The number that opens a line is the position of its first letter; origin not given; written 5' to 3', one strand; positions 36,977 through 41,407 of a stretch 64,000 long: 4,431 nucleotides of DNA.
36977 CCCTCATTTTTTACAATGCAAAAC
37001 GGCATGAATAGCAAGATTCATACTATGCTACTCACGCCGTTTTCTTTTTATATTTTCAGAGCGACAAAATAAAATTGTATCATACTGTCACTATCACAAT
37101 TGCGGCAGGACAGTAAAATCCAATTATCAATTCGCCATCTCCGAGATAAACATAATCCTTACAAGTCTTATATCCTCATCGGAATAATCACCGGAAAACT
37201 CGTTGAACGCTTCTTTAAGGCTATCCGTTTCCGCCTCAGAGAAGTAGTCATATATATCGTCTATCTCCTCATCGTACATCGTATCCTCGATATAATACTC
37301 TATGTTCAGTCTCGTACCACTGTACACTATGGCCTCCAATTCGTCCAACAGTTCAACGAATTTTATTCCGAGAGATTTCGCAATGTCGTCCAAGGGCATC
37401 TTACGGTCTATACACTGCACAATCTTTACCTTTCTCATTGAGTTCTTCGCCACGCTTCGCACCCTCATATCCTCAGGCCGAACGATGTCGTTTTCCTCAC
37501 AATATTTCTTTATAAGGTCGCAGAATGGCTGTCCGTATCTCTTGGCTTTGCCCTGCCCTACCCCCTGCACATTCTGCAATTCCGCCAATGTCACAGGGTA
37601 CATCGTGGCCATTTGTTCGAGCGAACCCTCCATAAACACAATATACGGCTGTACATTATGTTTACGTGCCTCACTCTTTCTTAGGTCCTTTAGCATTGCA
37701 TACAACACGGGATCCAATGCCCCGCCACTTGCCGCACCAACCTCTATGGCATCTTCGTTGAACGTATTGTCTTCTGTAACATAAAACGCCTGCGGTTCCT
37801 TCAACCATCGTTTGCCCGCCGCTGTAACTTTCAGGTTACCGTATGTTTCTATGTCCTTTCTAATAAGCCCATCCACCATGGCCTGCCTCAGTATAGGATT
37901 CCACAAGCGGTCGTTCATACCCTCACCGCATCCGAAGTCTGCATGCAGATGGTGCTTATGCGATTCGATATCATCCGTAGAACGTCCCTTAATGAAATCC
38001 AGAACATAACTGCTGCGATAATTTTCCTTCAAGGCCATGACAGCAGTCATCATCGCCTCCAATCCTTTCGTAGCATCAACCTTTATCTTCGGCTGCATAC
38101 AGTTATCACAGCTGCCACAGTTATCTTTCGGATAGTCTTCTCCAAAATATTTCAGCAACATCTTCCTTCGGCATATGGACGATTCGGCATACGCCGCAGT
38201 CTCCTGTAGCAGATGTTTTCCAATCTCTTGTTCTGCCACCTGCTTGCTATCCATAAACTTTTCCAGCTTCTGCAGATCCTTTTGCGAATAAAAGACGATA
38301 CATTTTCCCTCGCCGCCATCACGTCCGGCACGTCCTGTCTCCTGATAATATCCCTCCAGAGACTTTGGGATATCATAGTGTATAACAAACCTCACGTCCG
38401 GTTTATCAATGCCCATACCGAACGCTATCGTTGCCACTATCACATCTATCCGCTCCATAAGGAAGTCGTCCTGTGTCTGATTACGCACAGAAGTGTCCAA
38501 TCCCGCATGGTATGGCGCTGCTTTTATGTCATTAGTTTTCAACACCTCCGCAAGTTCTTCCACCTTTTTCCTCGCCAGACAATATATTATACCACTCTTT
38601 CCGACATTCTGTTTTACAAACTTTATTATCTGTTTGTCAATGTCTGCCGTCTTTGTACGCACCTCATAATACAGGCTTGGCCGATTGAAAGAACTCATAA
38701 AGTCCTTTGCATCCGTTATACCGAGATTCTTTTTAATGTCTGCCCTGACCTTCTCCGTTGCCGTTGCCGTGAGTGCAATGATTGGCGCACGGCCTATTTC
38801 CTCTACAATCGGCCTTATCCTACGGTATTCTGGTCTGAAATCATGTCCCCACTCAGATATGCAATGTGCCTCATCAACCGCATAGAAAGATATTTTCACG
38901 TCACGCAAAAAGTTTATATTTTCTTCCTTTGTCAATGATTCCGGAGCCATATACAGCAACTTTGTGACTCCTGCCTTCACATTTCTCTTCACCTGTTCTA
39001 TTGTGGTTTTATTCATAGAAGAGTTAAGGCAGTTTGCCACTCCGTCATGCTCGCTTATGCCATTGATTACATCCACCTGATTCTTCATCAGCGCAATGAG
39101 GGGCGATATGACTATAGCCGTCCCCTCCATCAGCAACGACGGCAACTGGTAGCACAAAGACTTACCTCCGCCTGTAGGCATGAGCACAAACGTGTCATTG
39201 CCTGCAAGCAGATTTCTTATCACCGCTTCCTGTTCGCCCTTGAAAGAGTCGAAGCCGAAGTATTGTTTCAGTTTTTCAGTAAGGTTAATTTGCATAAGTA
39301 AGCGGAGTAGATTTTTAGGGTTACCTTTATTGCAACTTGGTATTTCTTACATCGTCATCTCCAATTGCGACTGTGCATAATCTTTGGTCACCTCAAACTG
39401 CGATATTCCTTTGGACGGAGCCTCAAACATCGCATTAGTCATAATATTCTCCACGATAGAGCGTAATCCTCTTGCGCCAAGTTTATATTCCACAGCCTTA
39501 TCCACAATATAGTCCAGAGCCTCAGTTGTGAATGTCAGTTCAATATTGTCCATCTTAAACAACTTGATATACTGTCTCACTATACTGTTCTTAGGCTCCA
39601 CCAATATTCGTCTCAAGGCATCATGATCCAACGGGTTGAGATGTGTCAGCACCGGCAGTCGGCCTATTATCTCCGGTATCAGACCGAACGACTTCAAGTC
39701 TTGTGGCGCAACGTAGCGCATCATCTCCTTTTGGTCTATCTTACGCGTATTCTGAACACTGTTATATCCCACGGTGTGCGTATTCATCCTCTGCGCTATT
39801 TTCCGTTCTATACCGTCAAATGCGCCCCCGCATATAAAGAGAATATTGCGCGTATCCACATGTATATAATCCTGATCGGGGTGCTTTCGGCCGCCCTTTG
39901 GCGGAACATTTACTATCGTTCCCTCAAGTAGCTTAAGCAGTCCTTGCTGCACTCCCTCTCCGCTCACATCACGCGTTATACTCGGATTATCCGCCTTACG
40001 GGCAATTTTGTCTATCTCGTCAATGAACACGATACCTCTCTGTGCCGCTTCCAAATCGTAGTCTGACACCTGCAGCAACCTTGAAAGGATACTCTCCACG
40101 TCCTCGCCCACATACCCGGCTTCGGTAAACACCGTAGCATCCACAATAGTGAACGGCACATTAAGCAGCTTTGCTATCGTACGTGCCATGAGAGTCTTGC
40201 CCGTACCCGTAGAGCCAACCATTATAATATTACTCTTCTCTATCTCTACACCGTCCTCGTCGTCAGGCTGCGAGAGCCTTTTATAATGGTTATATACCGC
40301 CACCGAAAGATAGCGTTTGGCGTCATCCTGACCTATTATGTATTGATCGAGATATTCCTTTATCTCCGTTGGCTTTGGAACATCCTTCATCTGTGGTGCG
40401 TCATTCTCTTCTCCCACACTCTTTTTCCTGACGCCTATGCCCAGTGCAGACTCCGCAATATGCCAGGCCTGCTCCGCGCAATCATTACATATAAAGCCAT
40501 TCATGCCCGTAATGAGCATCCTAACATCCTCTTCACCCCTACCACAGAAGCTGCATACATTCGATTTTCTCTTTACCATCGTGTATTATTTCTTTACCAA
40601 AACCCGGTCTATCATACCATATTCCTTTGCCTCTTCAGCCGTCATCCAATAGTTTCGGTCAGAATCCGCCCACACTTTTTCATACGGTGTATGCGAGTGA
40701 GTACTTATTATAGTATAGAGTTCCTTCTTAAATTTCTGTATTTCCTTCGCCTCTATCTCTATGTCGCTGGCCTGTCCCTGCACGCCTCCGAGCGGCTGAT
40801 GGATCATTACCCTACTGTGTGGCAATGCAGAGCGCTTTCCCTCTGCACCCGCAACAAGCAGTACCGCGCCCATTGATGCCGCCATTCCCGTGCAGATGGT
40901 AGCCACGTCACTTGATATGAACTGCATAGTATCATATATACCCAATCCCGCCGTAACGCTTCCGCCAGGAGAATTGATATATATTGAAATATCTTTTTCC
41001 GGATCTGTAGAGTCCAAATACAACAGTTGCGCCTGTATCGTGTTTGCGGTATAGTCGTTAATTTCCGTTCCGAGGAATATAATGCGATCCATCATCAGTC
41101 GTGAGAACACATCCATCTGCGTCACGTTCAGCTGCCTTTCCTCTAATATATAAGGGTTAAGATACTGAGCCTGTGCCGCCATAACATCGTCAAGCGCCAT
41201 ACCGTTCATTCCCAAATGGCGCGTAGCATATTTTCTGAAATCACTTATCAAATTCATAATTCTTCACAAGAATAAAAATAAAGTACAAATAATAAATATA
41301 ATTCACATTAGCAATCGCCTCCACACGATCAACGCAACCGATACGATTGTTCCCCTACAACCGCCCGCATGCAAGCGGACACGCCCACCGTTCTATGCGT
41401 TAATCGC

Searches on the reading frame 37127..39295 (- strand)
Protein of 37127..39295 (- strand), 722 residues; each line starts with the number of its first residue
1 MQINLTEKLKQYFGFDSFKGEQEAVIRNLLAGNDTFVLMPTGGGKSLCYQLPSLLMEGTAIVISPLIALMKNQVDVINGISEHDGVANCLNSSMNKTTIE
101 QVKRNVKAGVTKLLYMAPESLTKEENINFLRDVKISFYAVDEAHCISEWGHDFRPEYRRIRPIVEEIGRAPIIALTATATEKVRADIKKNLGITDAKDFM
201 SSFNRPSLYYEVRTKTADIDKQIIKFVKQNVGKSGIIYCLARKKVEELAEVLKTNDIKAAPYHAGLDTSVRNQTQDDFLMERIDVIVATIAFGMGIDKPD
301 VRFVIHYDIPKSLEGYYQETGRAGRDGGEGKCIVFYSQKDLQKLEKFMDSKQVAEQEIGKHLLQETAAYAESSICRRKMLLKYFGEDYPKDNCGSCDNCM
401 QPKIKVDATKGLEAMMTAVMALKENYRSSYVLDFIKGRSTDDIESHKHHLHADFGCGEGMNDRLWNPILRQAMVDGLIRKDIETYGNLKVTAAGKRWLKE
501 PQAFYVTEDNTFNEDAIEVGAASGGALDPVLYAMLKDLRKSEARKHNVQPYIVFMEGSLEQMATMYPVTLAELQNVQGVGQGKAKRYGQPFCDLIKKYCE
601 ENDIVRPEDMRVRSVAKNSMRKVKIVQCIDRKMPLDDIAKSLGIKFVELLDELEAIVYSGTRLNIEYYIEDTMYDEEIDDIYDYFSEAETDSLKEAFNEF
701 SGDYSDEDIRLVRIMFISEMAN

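Call 8: search_protein_families(library=pfam, proteins=[window:37127-39295:-])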
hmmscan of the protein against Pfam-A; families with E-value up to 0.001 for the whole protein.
window:37127-39295:- (722 aa): 8 families
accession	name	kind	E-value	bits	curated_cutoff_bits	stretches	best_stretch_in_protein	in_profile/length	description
PF00270.35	DEAD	-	4.3e-26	92.1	26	1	22-183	4-164/167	DEAD/DEAH box helicase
PF21220.3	RecQ-1-like_HTH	-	2.2e-24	85.8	27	1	619-669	1-51/51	RecQ-1-like, helix-turn-helix domain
PF00271.37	Helicase_C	-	9.1e-22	77.8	23.5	1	222-327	5-110/110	Helicase conserved C-terminal domain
PF16124.10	RecQ_Zn_bind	-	1.1e-17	65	25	1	339-399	2-65/66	RecQ zinc-binding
PF09382.16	RQC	-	5.7e-17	62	23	1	403-511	2-110/114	RQC domain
PF00570.28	HRDC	-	1.3e-15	57.5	23.8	1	531-595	4-68/68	HRDC domain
PF14493.12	HTH_40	-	1.4e-06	29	27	1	629-713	9-89/89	Helix-turn-helix domain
PF04851.21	ResIII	-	0.00036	20.9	22.5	1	22-179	8-162/164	Type III restriction enzyme, res subunit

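Call 19: find_related_loci(query=window:37127-39295:-, collection=genome_contigs, flank=3500)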
Query window:37127-39295:- (722 aa) in genome_contigs; peptide patterns used: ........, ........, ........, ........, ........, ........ (x = any residue, [..] = any of these).
600 stretches matched a pattern (row limit reached: there are more); 545 encode a relative of the query (tblastn E <= 1e-3); the best 80 are kept; 80 distinct loci.
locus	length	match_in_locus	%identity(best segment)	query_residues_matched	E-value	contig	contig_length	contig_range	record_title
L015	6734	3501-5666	90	1-722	0e+0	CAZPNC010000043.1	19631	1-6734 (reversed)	MAG TPA_asm: uncultured Prevotella sp. isolate binchicken_co154_83 genome assembly, contig: NODE_4626_length_19631_cov_7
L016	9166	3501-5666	85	1-722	0e+0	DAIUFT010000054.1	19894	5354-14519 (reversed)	MAG TPA_asm: Prevotella sp. isolate CTOTU45218 NODE_428_length_19894_cov_12.654922, whole genome shotgun sequence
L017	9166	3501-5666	90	1-722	0e+0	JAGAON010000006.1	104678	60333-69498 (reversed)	MAG: Prevotella sp. isolate RGIG8630 Water_deer_Cecum.Co__c1250046, whole genome shotgun sequence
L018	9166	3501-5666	80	1-722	0e+0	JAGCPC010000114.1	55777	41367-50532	MAG: Prevotella sp. isolate RGIG9994 Yak_Reticulum-4__c516253, whole genome shotgun sequence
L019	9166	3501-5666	80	1-722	0e+0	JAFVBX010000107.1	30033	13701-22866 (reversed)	MAG: Prevotella sp. isolate RGIG5030 Roe_deer_Rumen.Co__c1047372, whole genome shotgun sequence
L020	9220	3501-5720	77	1-722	0e+0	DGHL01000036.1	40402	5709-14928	MAG TPA_asm: Prevotellaceae bacterium UBA3849 UBA3849_contig_16697, whole genome shotgun sequence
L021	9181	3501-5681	78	3-722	0e+0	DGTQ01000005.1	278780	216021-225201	MAG TPA_asm: Prevotellaceae bacterium UBA4332 UBA4332_contig_885, whole genome shotgun sequence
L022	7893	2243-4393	78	4-722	0e+0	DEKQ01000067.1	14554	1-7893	MAG TPA_asm: Prevotellaceae bacterium UBA2718 UBA2718_contig_6353, whole genome shotgun sequence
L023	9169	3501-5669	76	2-722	0e+0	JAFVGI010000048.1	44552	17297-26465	MAG: Prevotella sp. isolate RGIG5145 Sheep_Abomasum-4__c448985, whole genome shotgun sequence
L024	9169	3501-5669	75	2-722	0e+0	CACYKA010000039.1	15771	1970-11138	MAG: uncultured Prevotellaceae bacterium isolate RUG12014 genome assembly, contig: RUG12014_asm_39, whole genome shotgun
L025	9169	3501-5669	75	2-722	0e+0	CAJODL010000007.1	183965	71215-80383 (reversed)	uncultured Prevotella sp. isolate Sheep_1_mag_34 genome assembly, contig: scaffold_122, whole genome shotgun sequence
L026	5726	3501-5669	76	2-722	0e+0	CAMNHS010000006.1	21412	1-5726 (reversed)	MAG: uncultured Prevotellaceae bacterium isolate SRR1267595_bin.81_metaWRAP_v1.3_MAG genome assembly, contig: NODE.3853_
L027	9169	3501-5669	75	2-722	0e+0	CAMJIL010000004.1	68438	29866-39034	MAG: uncultured Prevotellaceae bacterium isolate SRR12081297_bin.73_metaWRAP_v1.3_MAG genome assembly, contig: ERZ122897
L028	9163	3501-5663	89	1-722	0e+0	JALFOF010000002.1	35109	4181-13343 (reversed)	MAG: Prevotella sp. isolate SUG860 k141_341175, whole genome shotgun sequence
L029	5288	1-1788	90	127-722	0e+0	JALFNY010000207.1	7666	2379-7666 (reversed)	MAG: Prevotella sp. isolate SUG853 k141_5353803, whole genome shotgun sequence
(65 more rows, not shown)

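Call 54: list_cluster_members(proteins=[window:37127-39295:-, window:35802-36527:-, P0001, P0002])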
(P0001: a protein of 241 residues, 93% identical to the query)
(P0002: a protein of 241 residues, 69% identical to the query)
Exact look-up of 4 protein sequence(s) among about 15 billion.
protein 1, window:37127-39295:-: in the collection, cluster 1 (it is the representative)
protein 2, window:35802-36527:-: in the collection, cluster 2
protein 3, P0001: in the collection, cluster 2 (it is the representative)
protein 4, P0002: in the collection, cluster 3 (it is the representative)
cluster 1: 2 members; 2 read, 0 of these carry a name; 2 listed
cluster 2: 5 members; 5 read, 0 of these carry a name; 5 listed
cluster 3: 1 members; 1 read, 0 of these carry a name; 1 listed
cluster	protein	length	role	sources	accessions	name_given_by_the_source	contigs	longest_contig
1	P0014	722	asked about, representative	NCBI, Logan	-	-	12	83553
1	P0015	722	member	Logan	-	-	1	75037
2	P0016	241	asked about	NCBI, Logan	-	-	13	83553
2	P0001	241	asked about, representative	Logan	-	-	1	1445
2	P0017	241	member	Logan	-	-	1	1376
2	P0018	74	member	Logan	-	-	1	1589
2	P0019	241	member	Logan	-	-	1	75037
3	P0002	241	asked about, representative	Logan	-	-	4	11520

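Call 55: find_encoding_contigs(protein=P0019, flank=3000, max_places=2)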
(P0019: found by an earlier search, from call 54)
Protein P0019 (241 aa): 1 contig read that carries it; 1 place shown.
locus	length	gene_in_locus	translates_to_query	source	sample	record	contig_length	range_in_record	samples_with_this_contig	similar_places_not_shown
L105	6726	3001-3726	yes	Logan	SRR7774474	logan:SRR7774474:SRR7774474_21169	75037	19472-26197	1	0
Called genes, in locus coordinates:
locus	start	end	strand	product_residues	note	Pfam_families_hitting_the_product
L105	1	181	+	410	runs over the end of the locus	PF06689:zf-C4_ClpX, PF00493:MCM (weak), PF05496:RuvB_N (faint), PF07724:AAA_2, PF00004:AAA, PF07728:AAA_5 (weak), PF10431:ClpB_D2-small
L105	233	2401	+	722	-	PF00270:DEAD, PF00271:Helicase_C, PF16124:RecQ_Zn_bind, PF09382:RQC, PF00570:HRDC, PF14493:HTH_40 (weak), PF21220:RecQ-1-like_HTH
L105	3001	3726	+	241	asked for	PF13505:OMP_b-brl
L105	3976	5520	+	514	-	PF28494:GlyRS_ins_1, PF00587:tRNA-synt_2b, PF03129:HGTP_anticodon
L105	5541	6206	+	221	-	PF00254:FKBP_C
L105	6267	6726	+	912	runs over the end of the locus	PF00521:DNA_topoisoIV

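Call 56: find_encoding_contigs(protein=P0018, flank=3000, max_places=2)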
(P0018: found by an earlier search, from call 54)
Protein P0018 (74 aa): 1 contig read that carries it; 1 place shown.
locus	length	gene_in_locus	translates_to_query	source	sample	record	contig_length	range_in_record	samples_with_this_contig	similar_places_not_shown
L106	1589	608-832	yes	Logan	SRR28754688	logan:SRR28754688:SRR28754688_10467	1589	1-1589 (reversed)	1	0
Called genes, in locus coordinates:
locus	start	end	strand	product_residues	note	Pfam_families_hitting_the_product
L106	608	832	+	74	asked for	-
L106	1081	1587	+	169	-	?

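Call 57: find_encoding_contigs(protein=P0017, flank=3000, max_places=2)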
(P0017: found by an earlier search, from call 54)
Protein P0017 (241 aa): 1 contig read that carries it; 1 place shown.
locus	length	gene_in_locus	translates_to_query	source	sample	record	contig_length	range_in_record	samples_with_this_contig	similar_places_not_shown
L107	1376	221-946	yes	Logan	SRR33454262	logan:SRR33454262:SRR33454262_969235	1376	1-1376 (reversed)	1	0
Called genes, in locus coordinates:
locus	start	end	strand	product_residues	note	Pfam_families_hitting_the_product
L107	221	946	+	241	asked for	PF13505:OMP_b-brl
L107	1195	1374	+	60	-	?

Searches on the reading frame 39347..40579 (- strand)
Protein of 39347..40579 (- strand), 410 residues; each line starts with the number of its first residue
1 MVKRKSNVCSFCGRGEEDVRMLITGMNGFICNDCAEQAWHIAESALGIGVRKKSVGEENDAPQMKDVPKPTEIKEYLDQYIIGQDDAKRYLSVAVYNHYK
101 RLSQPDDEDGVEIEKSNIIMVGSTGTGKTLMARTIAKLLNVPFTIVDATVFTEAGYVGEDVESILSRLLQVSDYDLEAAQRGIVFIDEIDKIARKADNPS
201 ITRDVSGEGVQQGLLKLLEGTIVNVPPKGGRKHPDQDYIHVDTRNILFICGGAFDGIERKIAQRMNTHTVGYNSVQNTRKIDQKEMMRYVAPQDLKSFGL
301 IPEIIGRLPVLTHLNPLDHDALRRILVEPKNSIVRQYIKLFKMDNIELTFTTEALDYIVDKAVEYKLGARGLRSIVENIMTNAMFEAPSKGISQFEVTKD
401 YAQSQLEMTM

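Call 8: search_protein_families(library=pfam, proteins=[window:39347-40579:-])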
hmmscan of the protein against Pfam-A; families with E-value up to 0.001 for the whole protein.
window:39347-40579:- (410 aa): 11 families
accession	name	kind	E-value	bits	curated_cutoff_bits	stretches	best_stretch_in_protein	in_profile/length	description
PF07724.20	AAA_2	-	5.4e-32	111.5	27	1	115-310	3-165/166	AAA domain (Cdc48 subfamily)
PF00004.35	AAA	-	2.7e-15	57.4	21.2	1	118-243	1-99/131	ATPase family associated with various cellular activities (AAA)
PF06689.19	zf-C4_ClpX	-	1.1e-13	51.3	27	1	8-41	2-36/39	ClpX C4-type zinc finger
PF10431.15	ClpB_D2-small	-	2.4e-11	43.9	21.9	1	317-392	1-72/81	C-terminal, D2-small domain, of ClpB protein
PF07728.20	AAA_5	-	2.8e-07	31.1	22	1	117-195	1-81/139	AAA domain (dynein-related subfamily)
PF00493.29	MCM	-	4.8e-06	26.3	23.3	1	72-195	17-136/224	MCM P-loop domain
PF05496.18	RuvB_N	-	2.1e-05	24.8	27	1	76-197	5-101/159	Holliday junction DNA helicase RuvB P-loop domain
PF01078.27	Mg_chelatase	-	5.3e-05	23.2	20.3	0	116-140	23-47/207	Magnesium chelatase, subunit ChlI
PF00158.32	Sigma54_activat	-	0.00021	21.5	20.2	0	114-137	21-44/168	Sigma-54 interaction domain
PF13401.12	AAA_22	-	0.00042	21.1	27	0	115-190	5-94/130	AAA domain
PF12775.13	AAA_7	-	0.00049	20.1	25.8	0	115-191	33-111/181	P-loop containing dynein motor region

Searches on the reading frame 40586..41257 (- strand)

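Call 8: search_protein_families(library=pfam, proteins=[window:40586-41257:-])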
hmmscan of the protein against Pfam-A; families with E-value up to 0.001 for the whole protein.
window:40586-41257:- (223 aa): 1 family
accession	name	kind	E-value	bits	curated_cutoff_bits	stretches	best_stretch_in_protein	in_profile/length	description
PF00574.28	CLP_protease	-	9.7e-80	267.2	20.2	1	47-222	6-181/182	Clp protease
